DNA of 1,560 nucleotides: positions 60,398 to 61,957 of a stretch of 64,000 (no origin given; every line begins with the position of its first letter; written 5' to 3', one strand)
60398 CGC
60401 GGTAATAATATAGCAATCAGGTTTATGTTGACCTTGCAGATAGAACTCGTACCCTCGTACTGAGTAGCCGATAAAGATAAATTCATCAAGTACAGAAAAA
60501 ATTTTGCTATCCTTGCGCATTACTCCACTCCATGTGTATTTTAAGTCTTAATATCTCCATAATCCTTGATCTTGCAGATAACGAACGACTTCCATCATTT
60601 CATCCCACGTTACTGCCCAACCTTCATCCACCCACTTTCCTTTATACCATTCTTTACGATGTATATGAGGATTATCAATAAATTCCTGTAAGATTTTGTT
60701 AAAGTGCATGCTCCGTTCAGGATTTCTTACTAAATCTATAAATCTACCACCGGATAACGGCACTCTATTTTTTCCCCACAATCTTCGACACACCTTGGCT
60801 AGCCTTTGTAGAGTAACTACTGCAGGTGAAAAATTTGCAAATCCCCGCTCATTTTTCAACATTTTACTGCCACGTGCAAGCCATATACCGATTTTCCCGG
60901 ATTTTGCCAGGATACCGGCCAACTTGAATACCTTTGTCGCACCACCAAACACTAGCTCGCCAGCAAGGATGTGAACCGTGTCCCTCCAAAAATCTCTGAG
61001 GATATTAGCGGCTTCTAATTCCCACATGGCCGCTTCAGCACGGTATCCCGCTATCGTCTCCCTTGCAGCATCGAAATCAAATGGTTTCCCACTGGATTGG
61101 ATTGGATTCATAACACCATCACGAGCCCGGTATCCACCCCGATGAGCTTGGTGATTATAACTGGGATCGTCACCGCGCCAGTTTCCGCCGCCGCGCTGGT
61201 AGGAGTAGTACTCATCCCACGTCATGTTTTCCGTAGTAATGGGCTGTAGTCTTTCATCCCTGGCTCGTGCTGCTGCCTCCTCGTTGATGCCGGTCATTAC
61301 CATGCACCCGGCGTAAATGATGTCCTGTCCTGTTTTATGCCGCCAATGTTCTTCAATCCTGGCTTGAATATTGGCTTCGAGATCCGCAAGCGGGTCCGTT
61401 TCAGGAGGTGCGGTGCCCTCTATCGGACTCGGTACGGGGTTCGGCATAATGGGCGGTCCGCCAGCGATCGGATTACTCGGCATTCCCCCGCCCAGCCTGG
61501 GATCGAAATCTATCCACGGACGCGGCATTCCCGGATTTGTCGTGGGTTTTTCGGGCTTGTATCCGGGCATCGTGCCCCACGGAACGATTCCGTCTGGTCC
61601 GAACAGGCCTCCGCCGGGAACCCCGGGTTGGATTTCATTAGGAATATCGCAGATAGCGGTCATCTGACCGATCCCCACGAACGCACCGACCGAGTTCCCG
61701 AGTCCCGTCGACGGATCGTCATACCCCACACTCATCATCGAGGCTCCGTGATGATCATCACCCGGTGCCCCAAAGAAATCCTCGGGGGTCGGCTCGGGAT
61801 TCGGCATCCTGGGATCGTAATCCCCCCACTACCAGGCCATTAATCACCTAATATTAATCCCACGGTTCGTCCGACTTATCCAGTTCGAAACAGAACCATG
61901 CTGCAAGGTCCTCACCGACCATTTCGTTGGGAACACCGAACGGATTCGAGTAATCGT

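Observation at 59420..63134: Polymorphic-toxin-like cassette attached to a module-only member of the lipoprotein family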

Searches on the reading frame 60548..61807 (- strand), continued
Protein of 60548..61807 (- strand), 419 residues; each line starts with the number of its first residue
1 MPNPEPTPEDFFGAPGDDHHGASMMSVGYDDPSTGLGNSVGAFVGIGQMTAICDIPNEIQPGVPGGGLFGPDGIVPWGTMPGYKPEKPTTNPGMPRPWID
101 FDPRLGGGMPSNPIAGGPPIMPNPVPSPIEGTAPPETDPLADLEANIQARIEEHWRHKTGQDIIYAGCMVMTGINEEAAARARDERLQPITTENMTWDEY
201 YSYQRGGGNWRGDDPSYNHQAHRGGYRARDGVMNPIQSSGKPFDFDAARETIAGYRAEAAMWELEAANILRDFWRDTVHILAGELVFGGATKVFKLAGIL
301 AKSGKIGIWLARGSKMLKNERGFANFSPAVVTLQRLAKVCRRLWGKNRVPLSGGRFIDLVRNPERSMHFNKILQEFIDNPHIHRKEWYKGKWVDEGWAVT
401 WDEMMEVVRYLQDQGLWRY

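Call 81: fold_search(model_id=the predicted structure, library=pdb)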
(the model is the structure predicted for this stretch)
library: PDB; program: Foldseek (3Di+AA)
matches with E <= 10: 10; with E <= 0.001: 0
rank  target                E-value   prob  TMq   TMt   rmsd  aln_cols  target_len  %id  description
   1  8rve_k                1.6e+00  0.06  0.11  0.18  46.1       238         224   14  Vimentin intermediate filament (released 2024-04-10)
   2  8rve_o                1.7e+00  0.04  0.11  0.16  55.1       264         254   15  Vimentin intermediate filament (released 2024-04-10)
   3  8rve_C                3.0e+00  0.03  0.11  0.15  55.1       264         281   15  Vimentin intermediate filament (released 2024-04-10)
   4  7w59_L                3.4e+00  0.02  0.09  0.09  58.2       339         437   14  The cryo-EM structure of human pre-C*-I complex (released 2022-06-22)
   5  8fkz_NL               3.9e+00  0.02  0.09  0.11  37.6       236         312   18  Human nucleolar pre-60S ribosomal subunit (State G) (released 2023-07-12)
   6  9dtr_O                3.9e+00  0.01  0.06  0.06  53.8       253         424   14  Structure of the yeast post-catalytic P complex spliceosome at 2.3 Angstrom resolution (released 2024-12-25)
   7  8rve_g                5.2e+00  0.03  0.11  0.20  40.0       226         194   15  Vimentin intermediate filament (released 2024-04-10)
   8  8rve_c                7.6e+00  0.03  0.11  0.25  29.7       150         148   15  Vimentin intermediate filament (released 2024-04-10)
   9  8otz_F4               9.2e+00  0.01  0.09  0.09  41.0       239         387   18  48-nm repeat of the native axonemal doublet microtubule from bovine sperm (released 2023-11-22)
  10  6ncl_b6               9.8e+00  0.00  0.05  0.05  137.1       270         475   16  Near-atomic structure of icosahedrally averaged PBCV-1 capsid (released 2019-01-30)
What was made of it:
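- Tried and rejected: Foldseek against the PDB returned only coiled-coil noise at E>1 (call 81).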

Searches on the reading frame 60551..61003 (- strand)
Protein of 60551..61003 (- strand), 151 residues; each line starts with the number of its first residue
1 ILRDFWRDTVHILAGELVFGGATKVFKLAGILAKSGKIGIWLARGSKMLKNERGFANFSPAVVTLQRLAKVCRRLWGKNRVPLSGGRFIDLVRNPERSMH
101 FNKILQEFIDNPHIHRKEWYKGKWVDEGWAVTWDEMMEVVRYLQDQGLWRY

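Call 52: search_protein_families(library=pfam, proteins=[window:60551-61003:-], max_evalue=0.5)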
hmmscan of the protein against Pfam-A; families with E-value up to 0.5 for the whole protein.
seq(151 aa): 1 family
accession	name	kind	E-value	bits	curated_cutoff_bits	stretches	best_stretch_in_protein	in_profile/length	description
PF11195.14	Tad2-like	-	0.027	15.4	25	0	99-125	1-28/73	Thoeris anti-defense 2-like domain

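Call 53: search_dna_similar(query=window:60551-60925:-, collection=plasmids, mode=protein, max_evalue=10, max_rows=10)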
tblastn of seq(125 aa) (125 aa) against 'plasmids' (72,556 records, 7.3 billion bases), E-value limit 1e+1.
Records with a match: 4; places in all: 4; records where one place covers at least 80% of the query: 0.
Best place of each record, by identity: <60% 4.
By first word of the organism name: Sinorhizobium 3; Streptomyces 1.
By predicted mobility (MOB-suite, as given by PLSDB): mobilizable 4.
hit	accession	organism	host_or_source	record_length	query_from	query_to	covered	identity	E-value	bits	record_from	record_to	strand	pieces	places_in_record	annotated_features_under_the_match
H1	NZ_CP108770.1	Streptomyces goshikiensis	-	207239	6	87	66%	26.8%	9e+0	33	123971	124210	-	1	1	hypothetical protein | excalibur calcium-binding domain-containing protein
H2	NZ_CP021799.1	Sinorhizobium meliloti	Medicago sativa,Single Cell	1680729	26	72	38%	43.1%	5e+0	34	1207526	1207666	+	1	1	none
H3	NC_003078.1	Sinorhizobium meliloti 1021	-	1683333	26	72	38%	43.1%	5e+0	34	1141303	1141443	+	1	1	none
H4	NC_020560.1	Sinorhizobium meliloti 2011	-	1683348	26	72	38%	43.1%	5e+0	34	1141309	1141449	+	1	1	none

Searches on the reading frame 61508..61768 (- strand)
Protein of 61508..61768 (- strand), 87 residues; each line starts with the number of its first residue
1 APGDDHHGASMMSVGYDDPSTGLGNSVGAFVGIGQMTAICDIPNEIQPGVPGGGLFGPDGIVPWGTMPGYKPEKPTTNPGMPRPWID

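Call 41: find_related_loci(query=A4, collection=genome_contigs, flank=10000)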
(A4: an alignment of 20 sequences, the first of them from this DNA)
Query A4 (87 aa) in genome_contigs; peptide patterns used: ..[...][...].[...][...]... (x = any residue, [..] = any of these).
41 stretches matched a pattern; 2 encode a relative of the query (tblastn E <= 1e-3); 2 distinct loci.
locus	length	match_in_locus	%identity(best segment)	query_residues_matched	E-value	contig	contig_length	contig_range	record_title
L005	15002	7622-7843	49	2-76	6e-18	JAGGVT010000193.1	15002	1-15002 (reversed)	MAG: bacterium isolate AUK107 PB_MBMC_061_c_000000000205, whole genome shotgun sequence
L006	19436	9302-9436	58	28-72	5e-14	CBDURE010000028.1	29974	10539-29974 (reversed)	MAG TPA_asm: uncultured bacterium isolate SRR22302362_metabat2_46 genome assembly, contig: ERZ25746724.512, whole genome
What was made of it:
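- Tried and rejected: GTDB genome scan (call 41).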

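Call 44: find_related_loci(query=A4, collection=metagenome_contigs, flank=7000)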
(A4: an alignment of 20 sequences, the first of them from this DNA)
Query A4 (87 aa) in metagenome_contigs; peptide patterns used: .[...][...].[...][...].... (x = any residue, [..] = any of these).
200 stretches matched a pattern; 12 encode a relative of the query (tblastn E <= 1e-3); 12 distinct loci.
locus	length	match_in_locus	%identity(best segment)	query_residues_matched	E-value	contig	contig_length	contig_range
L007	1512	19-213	63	25-87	6e-23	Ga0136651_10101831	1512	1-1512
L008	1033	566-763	58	15-79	2e-19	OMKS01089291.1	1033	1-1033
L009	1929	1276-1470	52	16-79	1e-18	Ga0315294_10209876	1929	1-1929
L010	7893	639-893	49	2-84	1e-16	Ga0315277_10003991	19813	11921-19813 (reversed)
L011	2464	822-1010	52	11-72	1e-16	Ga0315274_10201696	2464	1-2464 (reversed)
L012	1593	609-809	48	10-72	1e-16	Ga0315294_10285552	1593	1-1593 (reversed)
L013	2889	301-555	49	2-84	2e-16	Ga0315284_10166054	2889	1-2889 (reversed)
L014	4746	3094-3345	39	1-84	9e-13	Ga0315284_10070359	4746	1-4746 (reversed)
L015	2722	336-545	40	1-70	4e-11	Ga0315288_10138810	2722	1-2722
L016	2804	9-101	55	40-70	4e-6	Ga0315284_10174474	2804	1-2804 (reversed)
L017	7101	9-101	55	40-70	6e-6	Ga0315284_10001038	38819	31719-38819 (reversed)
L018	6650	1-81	63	47-71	1e-5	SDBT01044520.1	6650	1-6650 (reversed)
